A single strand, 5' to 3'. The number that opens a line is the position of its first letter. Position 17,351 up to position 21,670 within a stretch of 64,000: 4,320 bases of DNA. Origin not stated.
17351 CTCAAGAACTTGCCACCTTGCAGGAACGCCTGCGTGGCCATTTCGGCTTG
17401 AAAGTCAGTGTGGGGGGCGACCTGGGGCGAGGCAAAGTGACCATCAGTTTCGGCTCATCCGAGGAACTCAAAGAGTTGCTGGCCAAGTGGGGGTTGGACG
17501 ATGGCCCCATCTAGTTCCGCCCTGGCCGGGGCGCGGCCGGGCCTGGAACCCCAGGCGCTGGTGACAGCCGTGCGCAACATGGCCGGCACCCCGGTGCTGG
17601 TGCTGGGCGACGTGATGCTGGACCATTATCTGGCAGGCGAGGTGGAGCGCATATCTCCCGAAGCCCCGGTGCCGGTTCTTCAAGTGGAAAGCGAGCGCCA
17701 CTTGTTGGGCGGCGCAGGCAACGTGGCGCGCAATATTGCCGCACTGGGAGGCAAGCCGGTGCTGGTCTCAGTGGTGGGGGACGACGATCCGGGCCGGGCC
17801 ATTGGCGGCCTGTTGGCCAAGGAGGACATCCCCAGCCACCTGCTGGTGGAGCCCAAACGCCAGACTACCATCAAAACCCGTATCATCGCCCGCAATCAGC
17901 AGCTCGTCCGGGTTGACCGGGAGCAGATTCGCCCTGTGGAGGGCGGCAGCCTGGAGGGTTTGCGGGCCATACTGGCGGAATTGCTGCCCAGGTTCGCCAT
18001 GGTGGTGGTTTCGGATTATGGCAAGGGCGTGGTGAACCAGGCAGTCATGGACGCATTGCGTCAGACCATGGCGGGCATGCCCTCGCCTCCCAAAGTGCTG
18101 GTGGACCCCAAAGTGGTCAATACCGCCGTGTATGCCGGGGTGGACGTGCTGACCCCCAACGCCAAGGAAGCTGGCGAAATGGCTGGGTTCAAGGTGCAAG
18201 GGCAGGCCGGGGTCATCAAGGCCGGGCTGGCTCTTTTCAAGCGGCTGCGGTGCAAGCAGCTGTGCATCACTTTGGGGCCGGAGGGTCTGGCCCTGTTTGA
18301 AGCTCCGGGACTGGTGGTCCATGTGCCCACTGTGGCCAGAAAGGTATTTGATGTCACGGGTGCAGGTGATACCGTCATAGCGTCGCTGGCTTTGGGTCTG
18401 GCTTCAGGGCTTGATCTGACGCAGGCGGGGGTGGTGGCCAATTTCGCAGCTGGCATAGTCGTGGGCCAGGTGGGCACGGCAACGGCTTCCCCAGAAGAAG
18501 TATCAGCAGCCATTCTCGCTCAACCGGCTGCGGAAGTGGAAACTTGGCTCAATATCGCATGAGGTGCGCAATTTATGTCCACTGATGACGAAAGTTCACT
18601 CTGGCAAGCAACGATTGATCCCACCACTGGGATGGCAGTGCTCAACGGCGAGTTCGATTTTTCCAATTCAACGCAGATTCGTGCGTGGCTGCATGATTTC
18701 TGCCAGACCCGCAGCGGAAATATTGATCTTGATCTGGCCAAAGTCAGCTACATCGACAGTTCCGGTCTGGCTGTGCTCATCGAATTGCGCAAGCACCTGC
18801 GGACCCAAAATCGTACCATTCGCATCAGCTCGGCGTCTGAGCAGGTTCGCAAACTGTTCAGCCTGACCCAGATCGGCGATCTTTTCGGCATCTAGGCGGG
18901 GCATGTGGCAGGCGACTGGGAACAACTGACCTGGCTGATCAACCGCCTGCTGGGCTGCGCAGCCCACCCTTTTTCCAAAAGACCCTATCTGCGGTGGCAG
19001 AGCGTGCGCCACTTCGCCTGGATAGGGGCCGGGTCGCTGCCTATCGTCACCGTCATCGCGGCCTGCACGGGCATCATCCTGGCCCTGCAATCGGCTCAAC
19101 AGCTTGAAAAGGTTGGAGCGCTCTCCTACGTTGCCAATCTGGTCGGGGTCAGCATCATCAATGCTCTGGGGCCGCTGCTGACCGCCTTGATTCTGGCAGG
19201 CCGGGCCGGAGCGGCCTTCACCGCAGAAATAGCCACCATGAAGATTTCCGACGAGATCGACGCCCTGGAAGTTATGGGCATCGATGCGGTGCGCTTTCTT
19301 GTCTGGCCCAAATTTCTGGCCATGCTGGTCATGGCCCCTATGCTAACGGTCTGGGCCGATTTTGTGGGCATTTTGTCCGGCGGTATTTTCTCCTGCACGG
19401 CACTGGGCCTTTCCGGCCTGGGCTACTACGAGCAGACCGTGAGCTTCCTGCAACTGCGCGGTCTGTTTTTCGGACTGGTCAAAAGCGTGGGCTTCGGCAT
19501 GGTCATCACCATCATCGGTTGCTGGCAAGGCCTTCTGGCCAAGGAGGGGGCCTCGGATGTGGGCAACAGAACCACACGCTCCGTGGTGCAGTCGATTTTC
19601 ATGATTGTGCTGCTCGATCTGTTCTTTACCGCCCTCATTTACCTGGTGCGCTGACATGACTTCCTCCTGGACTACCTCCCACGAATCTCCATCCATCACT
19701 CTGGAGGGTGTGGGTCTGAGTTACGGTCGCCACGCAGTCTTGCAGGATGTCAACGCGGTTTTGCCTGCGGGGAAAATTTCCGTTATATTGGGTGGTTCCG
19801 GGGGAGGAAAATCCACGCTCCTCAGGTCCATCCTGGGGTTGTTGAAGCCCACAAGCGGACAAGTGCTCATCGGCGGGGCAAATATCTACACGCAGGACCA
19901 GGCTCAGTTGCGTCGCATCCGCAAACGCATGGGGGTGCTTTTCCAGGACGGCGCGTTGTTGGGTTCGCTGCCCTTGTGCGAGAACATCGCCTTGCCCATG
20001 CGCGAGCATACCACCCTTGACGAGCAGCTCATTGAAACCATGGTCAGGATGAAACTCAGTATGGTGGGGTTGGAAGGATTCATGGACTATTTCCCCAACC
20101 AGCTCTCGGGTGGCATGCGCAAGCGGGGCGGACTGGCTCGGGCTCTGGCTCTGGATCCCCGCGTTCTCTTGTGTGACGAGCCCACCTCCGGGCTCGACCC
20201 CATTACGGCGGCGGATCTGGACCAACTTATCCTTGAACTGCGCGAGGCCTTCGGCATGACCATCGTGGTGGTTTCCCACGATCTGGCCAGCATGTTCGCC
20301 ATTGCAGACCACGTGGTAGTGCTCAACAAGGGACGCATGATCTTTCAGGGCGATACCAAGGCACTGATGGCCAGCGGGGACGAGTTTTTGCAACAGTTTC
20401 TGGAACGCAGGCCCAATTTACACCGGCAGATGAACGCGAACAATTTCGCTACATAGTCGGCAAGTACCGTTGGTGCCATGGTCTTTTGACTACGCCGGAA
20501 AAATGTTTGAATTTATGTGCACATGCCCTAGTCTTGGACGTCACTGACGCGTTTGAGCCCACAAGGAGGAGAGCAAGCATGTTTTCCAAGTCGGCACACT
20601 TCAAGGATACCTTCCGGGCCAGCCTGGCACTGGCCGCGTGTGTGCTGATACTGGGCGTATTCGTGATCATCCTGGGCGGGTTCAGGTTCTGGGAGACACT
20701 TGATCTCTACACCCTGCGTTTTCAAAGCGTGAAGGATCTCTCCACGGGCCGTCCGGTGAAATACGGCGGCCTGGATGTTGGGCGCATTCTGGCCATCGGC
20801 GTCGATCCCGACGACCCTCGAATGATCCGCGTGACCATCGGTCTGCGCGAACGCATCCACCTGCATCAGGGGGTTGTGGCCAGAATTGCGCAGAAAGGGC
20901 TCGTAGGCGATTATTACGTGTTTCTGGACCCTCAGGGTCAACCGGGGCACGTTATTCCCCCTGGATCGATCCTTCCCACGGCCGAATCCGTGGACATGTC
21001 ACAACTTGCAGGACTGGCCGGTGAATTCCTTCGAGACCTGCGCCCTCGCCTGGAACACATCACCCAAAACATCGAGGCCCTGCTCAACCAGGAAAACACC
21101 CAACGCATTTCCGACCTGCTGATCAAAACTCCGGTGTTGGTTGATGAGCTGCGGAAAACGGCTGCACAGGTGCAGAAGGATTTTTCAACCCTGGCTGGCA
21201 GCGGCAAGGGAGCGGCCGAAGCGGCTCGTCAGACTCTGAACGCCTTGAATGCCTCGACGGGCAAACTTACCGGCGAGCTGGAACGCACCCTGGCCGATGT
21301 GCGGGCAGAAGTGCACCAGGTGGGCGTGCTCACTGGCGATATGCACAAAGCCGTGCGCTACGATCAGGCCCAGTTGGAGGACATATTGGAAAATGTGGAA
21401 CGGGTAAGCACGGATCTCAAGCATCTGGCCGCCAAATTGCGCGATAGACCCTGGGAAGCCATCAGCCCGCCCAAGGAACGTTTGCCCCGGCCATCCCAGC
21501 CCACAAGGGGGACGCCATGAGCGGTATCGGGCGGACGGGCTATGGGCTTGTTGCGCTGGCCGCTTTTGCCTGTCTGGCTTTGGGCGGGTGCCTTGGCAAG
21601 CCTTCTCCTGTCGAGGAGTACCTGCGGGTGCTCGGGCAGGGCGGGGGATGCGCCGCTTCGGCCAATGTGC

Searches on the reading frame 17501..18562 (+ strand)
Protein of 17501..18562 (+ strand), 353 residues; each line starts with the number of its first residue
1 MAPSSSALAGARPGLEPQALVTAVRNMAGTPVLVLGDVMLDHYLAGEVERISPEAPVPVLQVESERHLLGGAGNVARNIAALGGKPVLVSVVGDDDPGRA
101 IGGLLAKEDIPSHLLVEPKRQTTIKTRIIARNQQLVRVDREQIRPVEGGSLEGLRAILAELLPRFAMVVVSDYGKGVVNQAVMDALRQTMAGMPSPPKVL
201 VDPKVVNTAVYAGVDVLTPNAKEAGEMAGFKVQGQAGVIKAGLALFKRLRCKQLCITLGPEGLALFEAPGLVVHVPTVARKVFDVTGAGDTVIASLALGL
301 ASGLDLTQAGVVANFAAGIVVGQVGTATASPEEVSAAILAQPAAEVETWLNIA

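Call 39: search_protein_families(library=ncbifam, proteins=[window:17501-18562:+], max_evalue=1e-25)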
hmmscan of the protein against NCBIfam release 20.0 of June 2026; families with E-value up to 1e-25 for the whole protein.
window:17501-18562:+ (353 aa): 2 families
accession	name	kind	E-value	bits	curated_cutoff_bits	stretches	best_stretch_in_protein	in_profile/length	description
TIGR02198.1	rfaE_dom_I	equivalog_domain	9.6e-104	346.9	345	1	25-337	3-313/315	D-glycero-beta-D-manno-heptose-7-phosphate kinase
NF008454.0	PRK11316.1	equivalog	3.4e-82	276.5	521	1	26-344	7-318/475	bifunctional D-glycero-beta-D-manno-heptose-7-phosphate kinase/D-glycero-beta-D-manno-heptose 1-phosphate adenylyltransferase HldE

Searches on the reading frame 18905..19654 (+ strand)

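Call 39: search_protein_families(library=ncbifam, proteins=[window:18905-19654:+], max_evalue=1e-25)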
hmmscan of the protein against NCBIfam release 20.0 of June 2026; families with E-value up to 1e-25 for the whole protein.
window:18905-19654:+ (249 aa): 2 families
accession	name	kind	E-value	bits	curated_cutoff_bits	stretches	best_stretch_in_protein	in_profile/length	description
TIGR00056.1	TIGR00056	subfamily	3.1e-61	207.3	212.2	1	33-246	44-257/260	MlaE family lipid ABC transporter permease subunit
NF033619.1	perm_MlaE_1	exception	3.8e-45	154.5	315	1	34-246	39-252/253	lipid asymmetry maintenance ABC transporter permease subunit MlaE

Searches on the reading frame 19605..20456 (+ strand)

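Call 39: search_protein_families(library=ncbifam, proteins=[window:19605-20456:+], max_evalue=1e-25)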
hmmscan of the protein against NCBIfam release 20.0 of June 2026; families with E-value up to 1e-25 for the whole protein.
window:19605-20456:+ (283 aa): 111 families (the best 25 are shown)
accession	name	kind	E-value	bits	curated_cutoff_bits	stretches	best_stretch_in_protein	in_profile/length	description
NF008809.0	PRK11831.1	equivalog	8.1e-66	222.1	441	1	31-267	9-245/270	phospholipid ABC transporter ATP-binding protein MlaF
TIGR01186.1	proV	subfamily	1.3e-52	179.1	326.6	1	43-269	6-233/363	betaine/proline/choline family ABC transporter ATP-binding protein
TIGR02314.1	ABC_MetN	equivalog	1e-50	172.7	499.7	1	45-259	20-233/343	methionine ABC transporter ATP-binding protein MetN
TIGR04521.1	ECF_ATPase_2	equivalog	2.5e-48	164.6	330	1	43-272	18-249/279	energy-coupling factor transporter ATPase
TIGR00968.1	3a0106s01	subfamily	2.8e-48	164.5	342.75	1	32-266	2-231/237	sulfate ABC transporter ATP-binding protein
TIGR02673.1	FtsE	equivalog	3e-46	157.8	264.85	1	31-244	2-214/214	cell division ATP-binding protein FtsE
NF008513.0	PRK11432.1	equivalog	6.6e-46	156.8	496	1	31-267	7-238/351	ferric ABC transporter ATP-binding protein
TIGR03265.1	PhnT2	equivalog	6.1e-45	154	457.7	1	30-273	4-242/353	putative 2-aminoethylphosphonate ABC transporter ATP-binding protein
NF040933.2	ABC_arch_GlcV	equivalog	9.4e-45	153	450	1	44-254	20-229/357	glucose ABC transporter ATP-binding protein GlcV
TIGR02769.1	nickel_nikE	equivalog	1.6e-44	152.4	332.55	1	40-257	21-241/265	nickel import ATP-binding protein NikE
TIGR00972.1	3a0107s01c2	equivalog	2.9e-44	151.3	343.2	1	33-257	4-233/248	phosphate ABC transporter ATP-binding protein PstB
TIGR03415.1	ABC_choXWV_ATP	equivalog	5e-44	150.8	483.75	1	47-267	41-266/382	choline ABC transporter ATP-binding protein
TIGR04520.1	ECF_ATPase_1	equivalog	5.4e-44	150.6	315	1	32-266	2-235/269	energy-coupling factor transporter ATPase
NF007027.0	PRK09493.1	equivalog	5.5e-44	150.3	379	1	32-267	3-237/240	glutamine ABC transporter ATP-binding protein GlnQ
NF010171.0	PRK13652.1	equivalog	3.4e-43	147.7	476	1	42-273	16-243/277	cobalt transporter ATP-binding subunit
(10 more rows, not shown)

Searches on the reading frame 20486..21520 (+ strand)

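Call 39: search_protein_families(library=ncbifam, proteins=[window:20486-21520:+], max_evalue=1e-25)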
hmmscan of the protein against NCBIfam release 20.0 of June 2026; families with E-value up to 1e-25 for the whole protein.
window:20486-21520:+ (344 aa): 1 family
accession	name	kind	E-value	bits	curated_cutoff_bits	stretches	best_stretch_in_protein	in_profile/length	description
TIGR00996.1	Mtu_fam_mce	paralog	1.3e-26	93.5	140.5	1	46-313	3-273/291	MCE family protein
